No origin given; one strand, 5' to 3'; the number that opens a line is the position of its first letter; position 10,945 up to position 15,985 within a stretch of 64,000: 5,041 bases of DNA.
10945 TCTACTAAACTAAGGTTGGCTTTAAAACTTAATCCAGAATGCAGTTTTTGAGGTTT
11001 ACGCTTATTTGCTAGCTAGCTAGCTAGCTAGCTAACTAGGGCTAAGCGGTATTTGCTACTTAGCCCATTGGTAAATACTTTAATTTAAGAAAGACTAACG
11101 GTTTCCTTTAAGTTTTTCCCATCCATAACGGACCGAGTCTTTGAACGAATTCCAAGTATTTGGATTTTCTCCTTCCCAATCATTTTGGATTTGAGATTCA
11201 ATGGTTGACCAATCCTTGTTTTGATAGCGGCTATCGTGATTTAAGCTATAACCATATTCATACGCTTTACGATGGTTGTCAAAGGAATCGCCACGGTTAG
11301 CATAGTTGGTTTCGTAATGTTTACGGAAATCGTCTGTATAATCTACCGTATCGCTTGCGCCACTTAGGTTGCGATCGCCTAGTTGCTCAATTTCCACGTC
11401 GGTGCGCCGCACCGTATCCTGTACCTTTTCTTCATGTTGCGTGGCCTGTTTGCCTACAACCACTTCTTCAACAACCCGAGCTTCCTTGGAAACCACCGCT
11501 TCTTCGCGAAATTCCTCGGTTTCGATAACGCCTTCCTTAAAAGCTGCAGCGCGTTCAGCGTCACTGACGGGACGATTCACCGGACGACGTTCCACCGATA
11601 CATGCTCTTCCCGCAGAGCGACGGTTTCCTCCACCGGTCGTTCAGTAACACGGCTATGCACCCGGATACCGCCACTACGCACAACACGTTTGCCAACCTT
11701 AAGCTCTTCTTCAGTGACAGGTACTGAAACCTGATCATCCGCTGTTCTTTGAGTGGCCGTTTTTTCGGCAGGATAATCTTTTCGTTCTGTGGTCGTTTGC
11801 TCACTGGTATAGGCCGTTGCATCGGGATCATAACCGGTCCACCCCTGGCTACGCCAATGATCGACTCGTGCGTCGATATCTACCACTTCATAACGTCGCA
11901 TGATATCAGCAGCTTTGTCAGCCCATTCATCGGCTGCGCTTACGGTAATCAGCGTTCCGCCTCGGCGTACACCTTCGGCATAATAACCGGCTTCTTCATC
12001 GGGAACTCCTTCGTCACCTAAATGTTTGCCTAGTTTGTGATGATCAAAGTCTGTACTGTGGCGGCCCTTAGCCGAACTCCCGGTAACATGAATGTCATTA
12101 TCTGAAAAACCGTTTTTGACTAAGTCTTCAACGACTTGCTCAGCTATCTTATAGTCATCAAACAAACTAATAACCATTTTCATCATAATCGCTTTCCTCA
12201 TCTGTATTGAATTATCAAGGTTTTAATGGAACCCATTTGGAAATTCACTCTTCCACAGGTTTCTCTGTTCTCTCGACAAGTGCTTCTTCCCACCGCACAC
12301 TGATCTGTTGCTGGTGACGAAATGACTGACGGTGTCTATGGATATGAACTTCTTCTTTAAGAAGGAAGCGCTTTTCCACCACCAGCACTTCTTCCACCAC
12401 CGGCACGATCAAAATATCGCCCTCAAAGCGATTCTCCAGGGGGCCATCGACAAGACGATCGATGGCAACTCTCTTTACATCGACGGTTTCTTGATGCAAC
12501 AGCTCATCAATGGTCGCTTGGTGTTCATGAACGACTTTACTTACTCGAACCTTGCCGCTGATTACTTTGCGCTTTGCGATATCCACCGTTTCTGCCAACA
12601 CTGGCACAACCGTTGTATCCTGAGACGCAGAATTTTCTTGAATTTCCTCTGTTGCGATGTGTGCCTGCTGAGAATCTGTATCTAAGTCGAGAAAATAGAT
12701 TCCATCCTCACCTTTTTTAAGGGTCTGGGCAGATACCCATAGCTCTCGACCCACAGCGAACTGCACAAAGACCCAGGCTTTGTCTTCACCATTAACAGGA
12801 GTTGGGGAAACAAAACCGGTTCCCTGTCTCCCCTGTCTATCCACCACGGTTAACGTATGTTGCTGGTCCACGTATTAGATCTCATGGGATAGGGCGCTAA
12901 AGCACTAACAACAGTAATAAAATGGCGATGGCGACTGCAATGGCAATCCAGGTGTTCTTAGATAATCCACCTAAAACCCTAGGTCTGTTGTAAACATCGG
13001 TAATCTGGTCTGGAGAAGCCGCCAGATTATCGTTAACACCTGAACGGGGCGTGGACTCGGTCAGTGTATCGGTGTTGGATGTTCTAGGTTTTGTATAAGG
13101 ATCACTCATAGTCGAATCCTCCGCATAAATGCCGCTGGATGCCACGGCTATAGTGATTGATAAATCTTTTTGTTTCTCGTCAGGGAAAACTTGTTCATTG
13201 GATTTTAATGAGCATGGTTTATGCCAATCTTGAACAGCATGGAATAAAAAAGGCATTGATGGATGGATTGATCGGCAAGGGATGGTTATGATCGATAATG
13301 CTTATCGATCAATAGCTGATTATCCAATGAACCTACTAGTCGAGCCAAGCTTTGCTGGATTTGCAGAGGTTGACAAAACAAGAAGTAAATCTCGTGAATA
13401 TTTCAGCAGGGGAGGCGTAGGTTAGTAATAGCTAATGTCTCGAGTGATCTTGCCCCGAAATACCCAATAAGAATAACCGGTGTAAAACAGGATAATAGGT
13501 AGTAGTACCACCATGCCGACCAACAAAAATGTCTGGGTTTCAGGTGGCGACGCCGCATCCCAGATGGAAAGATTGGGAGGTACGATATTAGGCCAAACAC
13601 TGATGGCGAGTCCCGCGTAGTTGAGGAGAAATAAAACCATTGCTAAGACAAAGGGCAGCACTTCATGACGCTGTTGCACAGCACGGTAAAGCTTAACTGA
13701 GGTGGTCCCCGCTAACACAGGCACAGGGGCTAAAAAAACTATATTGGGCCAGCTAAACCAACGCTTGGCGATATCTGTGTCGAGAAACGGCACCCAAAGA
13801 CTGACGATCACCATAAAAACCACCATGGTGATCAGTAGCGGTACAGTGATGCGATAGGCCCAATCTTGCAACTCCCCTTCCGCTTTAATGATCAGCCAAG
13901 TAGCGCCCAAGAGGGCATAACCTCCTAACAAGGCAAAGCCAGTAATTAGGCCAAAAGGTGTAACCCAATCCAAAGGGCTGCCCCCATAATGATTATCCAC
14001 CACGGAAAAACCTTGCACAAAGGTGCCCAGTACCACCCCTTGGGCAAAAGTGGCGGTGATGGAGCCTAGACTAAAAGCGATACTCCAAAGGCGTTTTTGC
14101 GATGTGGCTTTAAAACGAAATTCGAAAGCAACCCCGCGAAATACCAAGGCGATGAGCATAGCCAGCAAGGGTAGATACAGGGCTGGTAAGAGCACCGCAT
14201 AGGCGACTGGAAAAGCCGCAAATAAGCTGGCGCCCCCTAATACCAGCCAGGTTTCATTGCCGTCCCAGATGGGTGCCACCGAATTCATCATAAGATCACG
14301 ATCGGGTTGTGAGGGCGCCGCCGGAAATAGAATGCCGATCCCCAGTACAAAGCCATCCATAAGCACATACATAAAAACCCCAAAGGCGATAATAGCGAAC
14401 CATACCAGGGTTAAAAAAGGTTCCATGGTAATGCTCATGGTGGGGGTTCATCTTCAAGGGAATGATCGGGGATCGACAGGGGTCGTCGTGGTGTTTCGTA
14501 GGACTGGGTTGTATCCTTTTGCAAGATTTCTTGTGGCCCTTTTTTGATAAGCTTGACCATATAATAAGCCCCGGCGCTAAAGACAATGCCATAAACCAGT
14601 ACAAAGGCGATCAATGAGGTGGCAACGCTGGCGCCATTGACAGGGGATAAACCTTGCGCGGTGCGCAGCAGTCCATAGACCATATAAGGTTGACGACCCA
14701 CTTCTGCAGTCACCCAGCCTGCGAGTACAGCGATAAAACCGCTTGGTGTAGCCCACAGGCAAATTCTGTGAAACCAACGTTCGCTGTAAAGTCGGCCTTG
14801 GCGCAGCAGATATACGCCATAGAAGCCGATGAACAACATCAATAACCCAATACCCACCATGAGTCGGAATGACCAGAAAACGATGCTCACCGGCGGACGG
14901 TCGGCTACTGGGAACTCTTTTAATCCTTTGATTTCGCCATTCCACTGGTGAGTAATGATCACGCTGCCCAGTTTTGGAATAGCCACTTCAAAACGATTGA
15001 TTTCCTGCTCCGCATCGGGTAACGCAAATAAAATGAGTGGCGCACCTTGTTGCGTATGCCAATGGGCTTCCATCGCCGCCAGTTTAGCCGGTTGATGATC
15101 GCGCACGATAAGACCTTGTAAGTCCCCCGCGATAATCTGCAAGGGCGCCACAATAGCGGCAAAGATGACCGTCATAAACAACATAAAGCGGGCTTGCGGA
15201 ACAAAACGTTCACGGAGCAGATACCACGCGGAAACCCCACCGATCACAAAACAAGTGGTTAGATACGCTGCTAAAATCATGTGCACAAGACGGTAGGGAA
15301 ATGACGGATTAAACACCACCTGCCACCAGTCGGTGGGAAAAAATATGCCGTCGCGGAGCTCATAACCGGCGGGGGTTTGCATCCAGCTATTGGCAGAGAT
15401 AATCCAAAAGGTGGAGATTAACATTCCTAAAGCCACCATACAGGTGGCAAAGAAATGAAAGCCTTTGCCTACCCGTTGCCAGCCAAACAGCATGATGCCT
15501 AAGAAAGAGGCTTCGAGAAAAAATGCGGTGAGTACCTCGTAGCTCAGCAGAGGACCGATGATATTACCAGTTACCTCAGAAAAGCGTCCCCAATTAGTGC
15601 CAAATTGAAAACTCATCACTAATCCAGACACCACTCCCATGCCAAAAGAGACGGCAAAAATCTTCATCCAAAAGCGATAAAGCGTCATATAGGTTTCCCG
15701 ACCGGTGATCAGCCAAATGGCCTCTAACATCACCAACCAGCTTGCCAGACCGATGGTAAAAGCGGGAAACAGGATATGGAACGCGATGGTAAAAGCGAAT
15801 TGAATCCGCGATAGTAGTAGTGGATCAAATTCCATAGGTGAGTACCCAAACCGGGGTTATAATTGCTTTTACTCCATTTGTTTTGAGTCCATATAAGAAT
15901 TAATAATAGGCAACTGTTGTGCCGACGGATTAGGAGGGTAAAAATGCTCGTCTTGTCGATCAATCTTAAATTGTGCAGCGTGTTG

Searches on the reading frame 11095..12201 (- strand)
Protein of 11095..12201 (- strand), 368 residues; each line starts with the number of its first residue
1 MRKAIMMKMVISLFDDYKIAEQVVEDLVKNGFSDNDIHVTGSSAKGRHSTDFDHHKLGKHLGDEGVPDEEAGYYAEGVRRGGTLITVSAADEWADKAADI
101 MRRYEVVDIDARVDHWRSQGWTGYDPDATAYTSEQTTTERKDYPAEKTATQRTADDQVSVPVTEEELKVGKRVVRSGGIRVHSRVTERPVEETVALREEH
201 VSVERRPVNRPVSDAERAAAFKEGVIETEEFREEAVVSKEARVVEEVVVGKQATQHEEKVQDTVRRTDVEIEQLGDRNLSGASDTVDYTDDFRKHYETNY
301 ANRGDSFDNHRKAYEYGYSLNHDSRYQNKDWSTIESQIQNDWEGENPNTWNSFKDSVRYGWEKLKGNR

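Call 25: search_protein_families(library=pfam, proteins=[window:11095-12201:-], max_evalue=0.00001)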
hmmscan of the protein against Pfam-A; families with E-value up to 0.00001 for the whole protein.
window:11095-12201:- (368 aa): 1 family
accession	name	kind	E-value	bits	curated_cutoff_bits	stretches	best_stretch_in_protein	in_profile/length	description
PF09557.15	DUF2382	-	4e-21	75.8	23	1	161-271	2-111/111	Domain of unknown function (DUF2382)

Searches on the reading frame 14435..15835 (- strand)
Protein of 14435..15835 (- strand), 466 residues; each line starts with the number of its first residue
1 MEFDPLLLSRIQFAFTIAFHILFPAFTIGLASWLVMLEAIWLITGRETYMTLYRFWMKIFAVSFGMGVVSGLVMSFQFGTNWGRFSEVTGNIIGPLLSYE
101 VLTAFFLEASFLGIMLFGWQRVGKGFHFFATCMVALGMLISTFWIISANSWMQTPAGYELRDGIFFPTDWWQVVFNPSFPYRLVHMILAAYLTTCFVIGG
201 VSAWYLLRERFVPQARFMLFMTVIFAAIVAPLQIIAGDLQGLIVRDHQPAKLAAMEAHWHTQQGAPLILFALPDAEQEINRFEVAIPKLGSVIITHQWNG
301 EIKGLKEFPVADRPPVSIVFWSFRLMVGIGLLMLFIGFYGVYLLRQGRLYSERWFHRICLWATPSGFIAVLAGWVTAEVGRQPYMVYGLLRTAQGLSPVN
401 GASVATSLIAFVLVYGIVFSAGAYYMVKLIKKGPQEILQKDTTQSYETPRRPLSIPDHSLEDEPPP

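Call 25: search_protein_families(library=pfam, proteins=[window:14435-15835:-], max_evalue=0.00001)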
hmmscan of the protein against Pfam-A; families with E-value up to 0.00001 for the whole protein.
window:14435-15835:- (466 aa): 1 family
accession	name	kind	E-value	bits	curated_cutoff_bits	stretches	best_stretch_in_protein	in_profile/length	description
PF01654.22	Cyt_bd_oxida_I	-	7.9e-172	572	26.2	1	8-434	1-418/418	Cytochrome bd terminal oxidase subunit I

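Call 73: find_homologous_proteins(query=window:14435-15835:-, max_evalue=1e-100)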
Query window:14435-15835:- (466 aa): 7974 proteins with E <= 1e-100 among 8000 candidates; the best 120 are listed.
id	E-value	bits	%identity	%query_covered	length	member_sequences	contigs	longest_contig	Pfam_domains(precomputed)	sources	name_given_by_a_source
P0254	0.0e+0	1059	100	100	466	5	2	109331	PF01654.23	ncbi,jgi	jgi:cytochrome d ubiquinol oxidase subunit I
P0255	3.8e-265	898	84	99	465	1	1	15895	PF01654.23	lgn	-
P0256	8.9e-240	815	76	99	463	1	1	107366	PF01654.23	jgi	-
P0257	4.7e-237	806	76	99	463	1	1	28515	PF01654.23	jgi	-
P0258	1.6e-233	794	75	98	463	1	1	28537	PF01654.23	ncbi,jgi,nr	ncbi:MAG: cytochrome ubiquinol oxidase subunit I [Candidatus Competibacteraceae bacterium]|jgi:cytoc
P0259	3.8e-233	793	75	99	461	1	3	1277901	PF01654.23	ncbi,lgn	ncbi:MAG: cytochrome ubiquinol oxidase subunit I [Candidatus Competibacteraceae bacterium]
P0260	6.7e-232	789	73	99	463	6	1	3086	PF01654.23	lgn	-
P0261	2.6e-230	783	73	99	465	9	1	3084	PF01654.23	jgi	jgi:cytochrome d ubiquinol oxidase subunit I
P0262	2.4e-228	777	72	99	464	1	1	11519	PF01654.23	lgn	-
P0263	6.0e-228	776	72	99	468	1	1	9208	PF01654.23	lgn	-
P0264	4.1e-221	753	70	99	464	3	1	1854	PF01654.23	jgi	-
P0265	1.1e-220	752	71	98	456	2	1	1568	PF01654.23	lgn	-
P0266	1.6e-219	748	71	99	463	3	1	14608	PF01654.23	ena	-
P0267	7.1e-216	736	69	99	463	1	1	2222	PF01654.23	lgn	-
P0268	2.8e-212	724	69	99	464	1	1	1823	PF01654.23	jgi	jgi:cytochrome d ubiquinol oxidase subunit I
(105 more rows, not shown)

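Call 74: find_encoding_contigs(protein=P0254, flank=2000, max_places=4)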
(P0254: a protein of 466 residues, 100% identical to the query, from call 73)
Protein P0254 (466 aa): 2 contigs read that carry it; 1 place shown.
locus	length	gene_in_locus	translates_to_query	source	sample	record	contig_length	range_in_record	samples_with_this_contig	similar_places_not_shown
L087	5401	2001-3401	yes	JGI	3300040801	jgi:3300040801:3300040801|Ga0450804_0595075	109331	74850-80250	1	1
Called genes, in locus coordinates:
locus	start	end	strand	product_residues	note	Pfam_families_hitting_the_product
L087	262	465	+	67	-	-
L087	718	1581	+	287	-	PF06724:DUF1206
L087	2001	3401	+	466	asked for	PF01654:Cyt_bd_oxida_I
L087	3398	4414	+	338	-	PF02322:Cyt_bd_oxida_II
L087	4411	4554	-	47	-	-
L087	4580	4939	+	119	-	-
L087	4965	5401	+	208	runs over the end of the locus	PF09557:DUF2382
